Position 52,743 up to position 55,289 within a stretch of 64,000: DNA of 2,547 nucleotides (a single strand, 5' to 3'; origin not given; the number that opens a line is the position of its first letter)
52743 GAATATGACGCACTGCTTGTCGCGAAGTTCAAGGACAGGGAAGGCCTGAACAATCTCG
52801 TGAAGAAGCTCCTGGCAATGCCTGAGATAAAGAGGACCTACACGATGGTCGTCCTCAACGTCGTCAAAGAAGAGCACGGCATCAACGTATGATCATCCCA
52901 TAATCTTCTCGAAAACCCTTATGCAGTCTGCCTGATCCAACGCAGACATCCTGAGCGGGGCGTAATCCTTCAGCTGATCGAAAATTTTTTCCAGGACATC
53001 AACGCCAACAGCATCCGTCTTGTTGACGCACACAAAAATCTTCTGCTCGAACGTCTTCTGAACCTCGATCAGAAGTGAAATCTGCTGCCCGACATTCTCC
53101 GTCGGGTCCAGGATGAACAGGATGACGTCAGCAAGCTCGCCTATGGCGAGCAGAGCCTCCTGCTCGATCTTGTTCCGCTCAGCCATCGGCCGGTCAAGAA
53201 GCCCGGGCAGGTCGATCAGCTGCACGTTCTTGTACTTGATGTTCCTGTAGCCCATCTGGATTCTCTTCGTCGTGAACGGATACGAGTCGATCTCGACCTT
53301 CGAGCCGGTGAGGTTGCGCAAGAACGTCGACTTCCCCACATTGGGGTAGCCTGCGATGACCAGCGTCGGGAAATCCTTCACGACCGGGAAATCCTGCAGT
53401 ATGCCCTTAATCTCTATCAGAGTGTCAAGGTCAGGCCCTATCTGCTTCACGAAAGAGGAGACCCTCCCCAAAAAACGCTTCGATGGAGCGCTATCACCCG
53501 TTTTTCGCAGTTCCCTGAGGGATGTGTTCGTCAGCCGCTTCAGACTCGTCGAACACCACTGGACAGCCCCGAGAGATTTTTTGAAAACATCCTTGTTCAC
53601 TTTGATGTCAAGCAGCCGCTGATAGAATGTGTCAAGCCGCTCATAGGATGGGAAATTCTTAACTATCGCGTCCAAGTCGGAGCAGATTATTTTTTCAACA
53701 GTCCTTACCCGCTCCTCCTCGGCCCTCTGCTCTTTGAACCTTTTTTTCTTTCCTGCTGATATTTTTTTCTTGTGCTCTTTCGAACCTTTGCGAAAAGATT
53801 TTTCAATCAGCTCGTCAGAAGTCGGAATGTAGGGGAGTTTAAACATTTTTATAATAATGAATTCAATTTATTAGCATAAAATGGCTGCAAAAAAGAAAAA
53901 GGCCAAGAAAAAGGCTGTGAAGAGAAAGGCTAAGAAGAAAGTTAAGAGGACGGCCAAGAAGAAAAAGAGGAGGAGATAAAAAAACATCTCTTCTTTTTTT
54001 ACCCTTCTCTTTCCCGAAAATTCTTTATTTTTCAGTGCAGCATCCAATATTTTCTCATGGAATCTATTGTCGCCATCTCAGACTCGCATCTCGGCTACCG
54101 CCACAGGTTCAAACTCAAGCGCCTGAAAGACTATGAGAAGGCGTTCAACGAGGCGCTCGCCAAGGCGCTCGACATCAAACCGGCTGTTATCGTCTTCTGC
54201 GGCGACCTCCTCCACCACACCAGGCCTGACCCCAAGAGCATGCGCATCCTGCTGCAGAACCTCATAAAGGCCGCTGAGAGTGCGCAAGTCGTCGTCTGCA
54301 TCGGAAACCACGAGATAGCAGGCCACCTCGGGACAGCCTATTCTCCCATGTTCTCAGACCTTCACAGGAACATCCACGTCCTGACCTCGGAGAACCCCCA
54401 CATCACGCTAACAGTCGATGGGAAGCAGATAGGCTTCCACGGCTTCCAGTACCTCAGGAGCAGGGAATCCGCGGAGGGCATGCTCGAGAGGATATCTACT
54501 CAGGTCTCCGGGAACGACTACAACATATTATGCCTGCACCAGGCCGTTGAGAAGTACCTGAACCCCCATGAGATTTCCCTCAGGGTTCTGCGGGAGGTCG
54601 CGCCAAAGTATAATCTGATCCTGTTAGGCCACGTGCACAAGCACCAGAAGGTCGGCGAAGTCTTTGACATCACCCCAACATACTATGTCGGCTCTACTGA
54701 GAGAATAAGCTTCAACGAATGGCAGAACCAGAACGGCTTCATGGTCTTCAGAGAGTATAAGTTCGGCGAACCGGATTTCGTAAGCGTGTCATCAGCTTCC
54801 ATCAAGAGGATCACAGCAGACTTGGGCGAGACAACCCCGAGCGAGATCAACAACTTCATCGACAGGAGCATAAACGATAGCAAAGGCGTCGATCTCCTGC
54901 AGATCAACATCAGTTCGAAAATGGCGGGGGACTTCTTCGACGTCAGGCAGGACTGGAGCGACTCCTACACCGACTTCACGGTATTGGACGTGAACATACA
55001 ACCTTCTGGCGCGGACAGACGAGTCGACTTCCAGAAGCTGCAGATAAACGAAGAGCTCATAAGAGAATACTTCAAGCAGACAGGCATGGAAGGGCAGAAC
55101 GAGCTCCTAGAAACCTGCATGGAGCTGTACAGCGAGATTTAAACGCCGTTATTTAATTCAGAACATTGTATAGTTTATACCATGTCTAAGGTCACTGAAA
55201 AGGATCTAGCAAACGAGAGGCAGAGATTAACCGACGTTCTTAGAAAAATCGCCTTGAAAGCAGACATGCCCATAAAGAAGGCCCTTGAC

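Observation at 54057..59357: Mre11/SbcD-like nuclease paired with a 1391-aa ParB + PLP-aminotransferase + novel-repeat giant protein in place of Rad50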

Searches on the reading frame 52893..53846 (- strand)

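Call 3: search_protein_families(library=pfam, proteins=[window:52893-53846:-], max_evalue=0.1)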
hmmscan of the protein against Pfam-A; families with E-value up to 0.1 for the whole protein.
window:52893-53846:- (317 aa): 9 families
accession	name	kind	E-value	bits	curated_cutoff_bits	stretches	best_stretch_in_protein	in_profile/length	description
PF17835.6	NOG1_N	-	1.3e-25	90.8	22.9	1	3-156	3-159/160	NOG1 N-terminal helical domain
PF01926.29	MMR_HSR1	-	4.9e-24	85.1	21.9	1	162-276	2-113/113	50S ribosome-binding GTPase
PF02421.24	FeoB_N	-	2.3e-15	56.9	27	1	162-281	3-119/156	Ferrous iron transport protein B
PF06858.20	NOG1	-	5e-12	45.9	27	1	226-278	1-58/58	Nucleolar GTP-binding protein 1 (NOG1)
PF00350.29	Dynamin_N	-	7.2e-06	26.6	27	1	196-276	91-166/168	Dynamin family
PF00009.33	GTP_EFTU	-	6.4e-05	23.1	26.5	1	236-293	90-147/188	Elongation factor Tu GTP binding domain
PF04548.22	AIG1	-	0.00099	18.9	27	1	161-271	2-116/212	AIG1 family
PF09439.16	SRPRB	-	0.0014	18.4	25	1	160-249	4-83/178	Signal recognition particle receptor beta subunit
PF03193.22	RsgA_GTPase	-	0.061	13.6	30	0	160-186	107-134/174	RsgA GTPase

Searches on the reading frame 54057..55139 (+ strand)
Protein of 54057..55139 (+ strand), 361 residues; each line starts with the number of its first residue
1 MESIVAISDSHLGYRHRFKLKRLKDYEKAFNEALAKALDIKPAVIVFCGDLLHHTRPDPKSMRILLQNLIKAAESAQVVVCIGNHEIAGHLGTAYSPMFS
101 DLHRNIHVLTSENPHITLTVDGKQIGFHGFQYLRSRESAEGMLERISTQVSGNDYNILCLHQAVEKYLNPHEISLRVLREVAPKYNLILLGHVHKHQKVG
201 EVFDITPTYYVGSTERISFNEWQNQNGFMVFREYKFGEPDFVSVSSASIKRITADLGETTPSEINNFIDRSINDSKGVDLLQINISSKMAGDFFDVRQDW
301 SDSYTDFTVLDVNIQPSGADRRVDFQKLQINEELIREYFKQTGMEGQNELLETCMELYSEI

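Call 3: search_protein_families(library=pfam, proteins=[window:54057-55139:+], max_evalue=0.1)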
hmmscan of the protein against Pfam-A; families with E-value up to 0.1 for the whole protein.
window:54057-55139:+ (361 aa): 2 families
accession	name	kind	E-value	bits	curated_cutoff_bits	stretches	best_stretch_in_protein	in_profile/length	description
PF00149.33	Metallophos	-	2.5e-13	51.4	21.5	1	4-195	3-190/191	Calcineurin-like phosphoesterase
PF12850.12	Metallophos_2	-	7.5e-06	26.5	27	1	4-197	3-120/154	Calcineurin-like phosphoesterase superfamily domain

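Call 4: search_protein_families(library=ncbifam, proteins=[window:54057-55139:+], max_evalue=0.1)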
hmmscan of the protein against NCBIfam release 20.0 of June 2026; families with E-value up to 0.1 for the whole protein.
window:54057-55139:+ (361 aa): 13 families
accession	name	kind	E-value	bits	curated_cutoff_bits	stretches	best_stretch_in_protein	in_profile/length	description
NF041031.1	Mre11_Sulfo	equivalog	7.2e-17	61.7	500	1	4-345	2-345/374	DNA double-strand break repair protein Mre11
NF041030.1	Mre11_Halo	equivalog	1.6e-16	60.4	550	1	1-230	1-216/361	DNA double-strand break repair protein Mre11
NF041029.1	Mre11_Pyroc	equivalog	1.1e-14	54.2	600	1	6-224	5-243/438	DNA double-strand break repair protein Mre11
TIGR00619.1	sbcd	subfamily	2.8e-10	40.4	77.65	1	6-193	5-184/252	exonuclease subunit SbcD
NF008206.2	PRK10966.1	equivalog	1.1e-06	28.1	450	1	183-230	219-263/380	exonuclease subunit SbcD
TIGR04123.1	P_estr_lig_assc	hypoth_equivalog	3.1e-06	26.7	150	1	3-90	22-113/207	ligase-associated DNA damage response endonuclease PdeM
TIGR00583.1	mre11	equivalog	6.1e-06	25.4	434.6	1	4-71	6-72/405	DNA repair protein (mre11)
NF041753.2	sbcd_Staph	equivalog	1.4e-05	24.2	480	1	4-230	3-244/375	exonuclease subunit SbcD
NF053862.1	DS9_1_antiphage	equivalog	6e-05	22.1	420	1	2-88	194-290/486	anti-phage phosphoesterase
NF008460.0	PRK11340.1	equivalog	6.2e-05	22.6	188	1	31-198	70-216/271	phosphodiesterase YaeI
NF041754.1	sbcd_Bac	equivalog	0.00031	20.1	750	1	4-123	3-123/390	exonuclease subunit SbcD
NF033458.1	lipid_A_LpxG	equivalog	0.0094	15.3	350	1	25-88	58-120/321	UDP-2,3-diacylglucosamine diphosphatase LpxG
TIGR00024.1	SbcD_rel_arch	hypoth_equivalog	0.032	14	115.2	1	4-86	17-99/224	putative phosphoesterase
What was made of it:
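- On Free serine kinase (SerK/SbnI): 31 bits against a cut-off of 380 (call 4).
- On Mre11-Rad50 pair: It scores below the NCBIfam Mre11 equivalog cut-offs, 62 against 500 bits (call 4).
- Closest known: Class-V AGXT-type aminotransferases of Thermococcales. Different: Below every equivalog threshold (call 4).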

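Call 6: search_solved_structures(query=window:54057-55139:+, max_evalue=0.01, show_alignments=2)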
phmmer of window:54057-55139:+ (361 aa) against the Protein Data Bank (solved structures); distinct sequences matched with E-value up to 0.01: 12.
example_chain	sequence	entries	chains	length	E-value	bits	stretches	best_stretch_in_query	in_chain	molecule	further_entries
3av0_A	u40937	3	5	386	4.7e-23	84.6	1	5-347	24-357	DNA double-strand break repair protein mre11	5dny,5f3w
3auz_A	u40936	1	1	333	9.2e-23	83.7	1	5-225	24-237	DNA double-strand break repair protein mre11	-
4tug_C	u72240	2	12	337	1e-22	83.5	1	5-225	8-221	DNA double-strand break repair protein Mre11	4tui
1ii7_A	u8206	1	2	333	2.4e-12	49.4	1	7-224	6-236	Mre11 nuclease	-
3dsc_A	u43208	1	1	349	2.9e-12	49.1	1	7-224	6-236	DNA double-strand break repair protein mre11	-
4hd0_A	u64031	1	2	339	1.6e-11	46.7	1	6-224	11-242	DNA double-strand break repair protein Mre11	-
3dsd_A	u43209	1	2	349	2.3e-11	46.2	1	7-224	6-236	DNA double-strand break repair protein mre11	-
1s8e_A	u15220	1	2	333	2.3e-11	46.2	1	7-224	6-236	exonuclease putative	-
4o24_A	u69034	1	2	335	2.3e-07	33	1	5-241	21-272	Exonuclease, putative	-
2q8u_A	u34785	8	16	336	2.3e-07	33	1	5-241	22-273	Exonuclease, putative | Nuclease SbcCD subunit D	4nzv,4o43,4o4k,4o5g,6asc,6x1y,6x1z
3qg5_C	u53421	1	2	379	5.3e-07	31.8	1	5-241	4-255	Mre11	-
3thn_A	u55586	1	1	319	2.4e-06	29.7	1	5-241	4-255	Exonuclease, putative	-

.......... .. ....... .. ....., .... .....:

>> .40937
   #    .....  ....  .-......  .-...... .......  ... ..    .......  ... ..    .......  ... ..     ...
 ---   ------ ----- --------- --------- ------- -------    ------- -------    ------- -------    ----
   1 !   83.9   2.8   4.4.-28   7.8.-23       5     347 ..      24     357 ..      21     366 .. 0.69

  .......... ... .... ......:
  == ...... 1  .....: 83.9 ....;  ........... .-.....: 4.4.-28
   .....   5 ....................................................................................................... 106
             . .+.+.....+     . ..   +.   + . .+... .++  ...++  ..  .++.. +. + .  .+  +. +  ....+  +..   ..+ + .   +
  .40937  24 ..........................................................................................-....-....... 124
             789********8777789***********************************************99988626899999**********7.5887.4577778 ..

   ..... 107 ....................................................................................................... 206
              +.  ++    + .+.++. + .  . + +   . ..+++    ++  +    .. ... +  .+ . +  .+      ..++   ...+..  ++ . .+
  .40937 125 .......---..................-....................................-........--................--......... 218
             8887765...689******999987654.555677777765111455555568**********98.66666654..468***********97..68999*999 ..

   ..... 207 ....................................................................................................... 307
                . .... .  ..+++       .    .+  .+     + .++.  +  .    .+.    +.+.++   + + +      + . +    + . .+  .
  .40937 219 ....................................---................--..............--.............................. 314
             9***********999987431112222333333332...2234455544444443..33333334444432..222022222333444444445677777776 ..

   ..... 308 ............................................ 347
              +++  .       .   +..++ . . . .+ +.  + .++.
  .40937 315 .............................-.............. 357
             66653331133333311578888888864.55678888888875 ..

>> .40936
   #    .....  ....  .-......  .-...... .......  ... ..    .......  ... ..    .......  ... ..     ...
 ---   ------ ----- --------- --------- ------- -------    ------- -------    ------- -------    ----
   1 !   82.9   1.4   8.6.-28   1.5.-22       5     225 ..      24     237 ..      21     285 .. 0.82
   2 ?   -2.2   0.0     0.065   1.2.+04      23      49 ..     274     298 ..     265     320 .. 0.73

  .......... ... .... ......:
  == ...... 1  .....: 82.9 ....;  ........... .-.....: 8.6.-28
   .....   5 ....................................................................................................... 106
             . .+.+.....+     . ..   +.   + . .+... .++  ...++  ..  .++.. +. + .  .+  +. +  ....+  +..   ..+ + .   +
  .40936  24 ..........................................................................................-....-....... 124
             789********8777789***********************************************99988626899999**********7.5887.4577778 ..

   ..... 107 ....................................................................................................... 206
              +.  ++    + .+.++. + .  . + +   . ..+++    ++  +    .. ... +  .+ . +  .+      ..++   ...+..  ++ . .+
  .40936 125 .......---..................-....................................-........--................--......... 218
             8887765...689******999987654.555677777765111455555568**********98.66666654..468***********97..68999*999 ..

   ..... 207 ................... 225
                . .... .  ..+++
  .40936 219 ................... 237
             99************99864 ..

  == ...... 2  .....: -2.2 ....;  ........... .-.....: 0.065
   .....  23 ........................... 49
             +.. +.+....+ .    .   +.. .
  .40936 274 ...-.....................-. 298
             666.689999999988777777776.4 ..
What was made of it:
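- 54057..55142 (+): mre11: a native Mre11/SbcD-family nuclease gene. It is an upstream neighbour, not part of the feature. Best solved relative is M. jannaschii Mre11, PDB 3av0, E 4.7e-23 (call 6).
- Closest known: Archaeal Mre11-Rad50. Same: Its alignment to M. jannaschii Mre11 reaches the C-terminal region (call 6).
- Checked: Its best solved relative is M. jannaschii Mre11 (3av0, E 4.7e-23, aligned 5-347; call 6).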

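Call 30: find_related_loci(query=window:54057-55139:+, collection=genome_contigs, flank=10000)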
Query window:54057-55139:+ (361 aa) in genome_contigs; peptide patterns used: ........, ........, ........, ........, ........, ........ (x = any residue, [..] = any of these).
89 stretches matched a pattern; 10 encode a relative of the query (tblastn E <= 1e-3); 10 distinct loci.
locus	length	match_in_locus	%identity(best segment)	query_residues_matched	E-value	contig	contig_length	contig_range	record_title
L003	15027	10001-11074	51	1-358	1e-131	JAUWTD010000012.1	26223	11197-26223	MAG: Candidatus Altiarchaeota archaeon isolate CSMAG_2571 CSMAG_2571_k127_1730901_length_26223_cov_109.1070, whole genom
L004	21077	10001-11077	51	1-358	4e-131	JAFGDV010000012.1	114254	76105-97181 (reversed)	MAG: Candidatus Altiarchaeota archaeon isolate Zod_Metabat.1191 k87_3342327, whole genome shotgun sequence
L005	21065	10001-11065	54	1-360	3e-131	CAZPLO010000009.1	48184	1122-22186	MAG TPA_asm: uncultured archaeon isolate binchicken_co17_325 genome assembly, contig: NODE_2226_length_48184_cov_7.54790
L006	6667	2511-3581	52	1-360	6e-131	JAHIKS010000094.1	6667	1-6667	MAG: Candidatus Altiarchaeota archaeon isolate KR13_N1.mb.66 KR13_N1.mb.66_k141_145987, whole genome shotgun sequence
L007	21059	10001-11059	53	1-358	2e-127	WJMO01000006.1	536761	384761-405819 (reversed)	MAG: Candidatus Altiarchaeales archaeon isolate Bin_400 k141_2680490, whole genome shotgun sequence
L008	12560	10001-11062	52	1-358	1e-125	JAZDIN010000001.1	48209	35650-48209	MAG: Candidatus Altiarchaeota archaeon isolate MEGAHIT-group-0.401 k141_17031244, whole genome shotgun sequence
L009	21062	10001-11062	49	1-358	1e-118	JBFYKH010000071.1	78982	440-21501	MAG: Candidatus Altiarchaeota archaeon isolate PPR_0001 k121_7560415, whole genome shotgun sequence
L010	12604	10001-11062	49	1-358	3e-117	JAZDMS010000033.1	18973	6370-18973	MAG: Candidatus Altiarchaeota archaeon isolate MEGAHIT-group-0.671 k141_8296788, whole genome shotgun sequence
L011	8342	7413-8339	54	1-312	7e-115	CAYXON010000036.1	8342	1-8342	MAG TPA_asm: uncultured archaeon isolate SRP178699_co1_62 genome assembly, contig: NODE_12105_length_8342_cov_3.925184,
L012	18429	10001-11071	53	1-360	4e-133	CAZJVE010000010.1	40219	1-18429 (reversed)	MAG TPA_asm: uncultured archaeon isolate SRP167671_co4_118 genome assembly, contig: NODE_481_length_40219_cov_13.474156,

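Call 44: search_protein_families(library=ncbifam, proteins=[L005:12340-13017:+], max_evalue=0.001)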
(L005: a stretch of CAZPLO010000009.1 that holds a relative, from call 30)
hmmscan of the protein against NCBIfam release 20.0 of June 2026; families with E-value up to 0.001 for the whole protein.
L005:12340-13017:+ (226 aa): 13 families
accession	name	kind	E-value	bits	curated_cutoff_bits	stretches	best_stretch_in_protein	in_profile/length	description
TIGR02237.1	recomb_radB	equivalog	2.6e-66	223.5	172.4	1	17-218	5-210/210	DNA repair and recombination protein RadB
NF006861.0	PRK09361.1-1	equivalog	8.1e-50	169.5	278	1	13-222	11-232/235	DNA repair and recombination protein RadB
NF003301.0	PRK04301.1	equivalog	3.2e-26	92.3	259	1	7-218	83-314/316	DNA repair and recombination protein RadA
TIGR02239.1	recomb_RAD51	equivalog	1.8e-21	76.6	478.05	1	15-220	86-314/316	DNA repair protein RAD51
TIGR02236.1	recomb_radA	equivalog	5.1e-21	75.3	361.15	1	11-217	82-309/311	DNA repair and recombination protein RadA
TIGR02238.1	recomb_DMC1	equivalog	1.4e-19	70.4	447.7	1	13-195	84-290/314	meiotic recombinase Dmc1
TIGR02012.1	tigrfam_recA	equivalog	1.6e-10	40.9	325.3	1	18-142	49-172/321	recombinase RecA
TIGR03880.1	KaiC_arch_3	hypoth_equivalog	5.8e-08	32.5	249.45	1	17-157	9-153/224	KaiC domain-containing protein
TIGR00416.1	sms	equivalog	1.2e-07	30.9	403.05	1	8-159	77-223/454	DNA repair protein RadA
NF007072.0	PRK09519.1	equivalog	2.5e-06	26.1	1024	1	18-137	54-172/790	intein-containing recombinase RecA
TIGR03878.1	thermo_KaiC_2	hypoth_equivalog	2.3e-05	23.8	232.2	1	17-147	29-168/259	KaiC domain-containing protein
NF006799.0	PRK09302.1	equivalog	0.00014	20.6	408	0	99-160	353-411/515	circadian clock protein KaiC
TIGR03600.1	phage_DnaB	exception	0.00069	18.7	498.65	0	13-57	183-228/421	phage replicative helicase, DnaB family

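Call 63: search_protein_families(library=padloc, proteins=[window:54057-55139:+], max_evalue=0.01)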
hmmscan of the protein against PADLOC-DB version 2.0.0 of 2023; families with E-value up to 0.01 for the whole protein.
window:54057-55139:+ (361 aa): 1 family
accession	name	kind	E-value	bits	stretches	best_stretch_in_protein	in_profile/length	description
PDLC05051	PDC-S60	-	2.1e-05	20.9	0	7-88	6-90/1027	-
